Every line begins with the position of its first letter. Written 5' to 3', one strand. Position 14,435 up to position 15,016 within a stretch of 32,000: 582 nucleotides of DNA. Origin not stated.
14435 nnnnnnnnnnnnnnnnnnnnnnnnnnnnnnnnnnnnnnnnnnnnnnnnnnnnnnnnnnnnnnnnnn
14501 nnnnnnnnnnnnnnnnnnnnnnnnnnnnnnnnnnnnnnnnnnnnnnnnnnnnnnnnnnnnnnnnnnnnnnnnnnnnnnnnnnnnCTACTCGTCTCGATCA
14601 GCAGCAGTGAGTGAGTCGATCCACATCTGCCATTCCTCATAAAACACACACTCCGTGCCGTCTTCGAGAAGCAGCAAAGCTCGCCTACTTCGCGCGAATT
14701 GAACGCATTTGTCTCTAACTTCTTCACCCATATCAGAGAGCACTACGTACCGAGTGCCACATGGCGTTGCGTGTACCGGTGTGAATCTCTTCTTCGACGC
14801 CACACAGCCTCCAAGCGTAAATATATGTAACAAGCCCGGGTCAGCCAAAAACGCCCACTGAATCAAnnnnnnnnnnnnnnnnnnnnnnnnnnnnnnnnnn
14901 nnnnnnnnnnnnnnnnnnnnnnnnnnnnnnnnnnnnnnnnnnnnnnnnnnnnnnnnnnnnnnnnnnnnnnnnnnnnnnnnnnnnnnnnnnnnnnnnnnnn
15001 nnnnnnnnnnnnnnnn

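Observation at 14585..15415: AT-rich divergent pair of orphan genes between the secretin and the regulatory module (cargo/moron slot)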

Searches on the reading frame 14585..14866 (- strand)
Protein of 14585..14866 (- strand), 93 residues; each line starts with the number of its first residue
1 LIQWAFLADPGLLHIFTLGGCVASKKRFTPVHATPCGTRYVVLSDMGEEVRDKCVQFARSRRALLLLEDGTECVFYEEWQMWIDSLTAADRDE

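Call 4: search_protein_families(library=pfam, proteins=[window:14585-14866:-], max_evalue=0.1)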
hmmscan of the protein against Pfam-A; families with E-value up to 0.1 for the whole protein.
window:14585-14866:- (93 aa): 0 families

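Call 5: search_protein_families(library=phrogs, proteins=[window:14585-14866:-], max_evalue=0.1)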
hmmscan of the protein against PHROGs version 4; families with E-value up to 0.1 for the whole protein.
window:14585-14866:- (93 aa): 0 families

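Call 8: search_dna_similar(query=window:14585-14866:-, collection=phages, mode=protein, max_evalue=1)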
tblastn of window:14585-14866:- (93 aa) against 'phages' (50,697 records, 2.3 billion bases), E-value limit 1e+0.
No match.

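Call 10: find_homologous_proteins(query=window:14585-14866:-, max_evalue=0.01)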
Query window:14585-14866:-: 5 candidates shared short words with the query, none scored E <= 0.01.
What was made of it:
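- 14585..14866 (-): ORF1: 93 codons, TTG start. Probably a chance ORF, not a gene. No homologue in 5.8 billion proteins and no gene call returned for it (call 10), and none in GenBank phages (call 8).
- Checked: ORF1 has no homologue, and no gene call for it appeared in the protein collection (calls 8, 10).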

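Call 50: search_protein_families(library=padloc, proteins=[window:14585-14866:-], max_evalue=0.01)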
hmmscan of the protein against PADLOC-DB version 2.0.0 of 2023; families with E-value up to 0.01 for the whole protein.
window:14585-14866:- (93 aa): 0 families

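Call 81: search_protein_families(library=ncbifam, proteins=[window:14585-14866:-], max_evalue=0.1)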
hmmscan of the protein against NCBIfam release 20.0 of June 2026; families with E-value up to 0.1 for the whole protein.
window:14585-14866:- (93 aa): 1 family
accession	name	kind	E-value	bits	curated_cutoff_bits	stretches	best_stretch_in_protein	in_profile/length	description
NF000019.2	trim_DfrA3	exception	0.0062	16.4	350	1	1-91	20-111/162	trimethoprim-resistant dihydrofolate reductase DfrA3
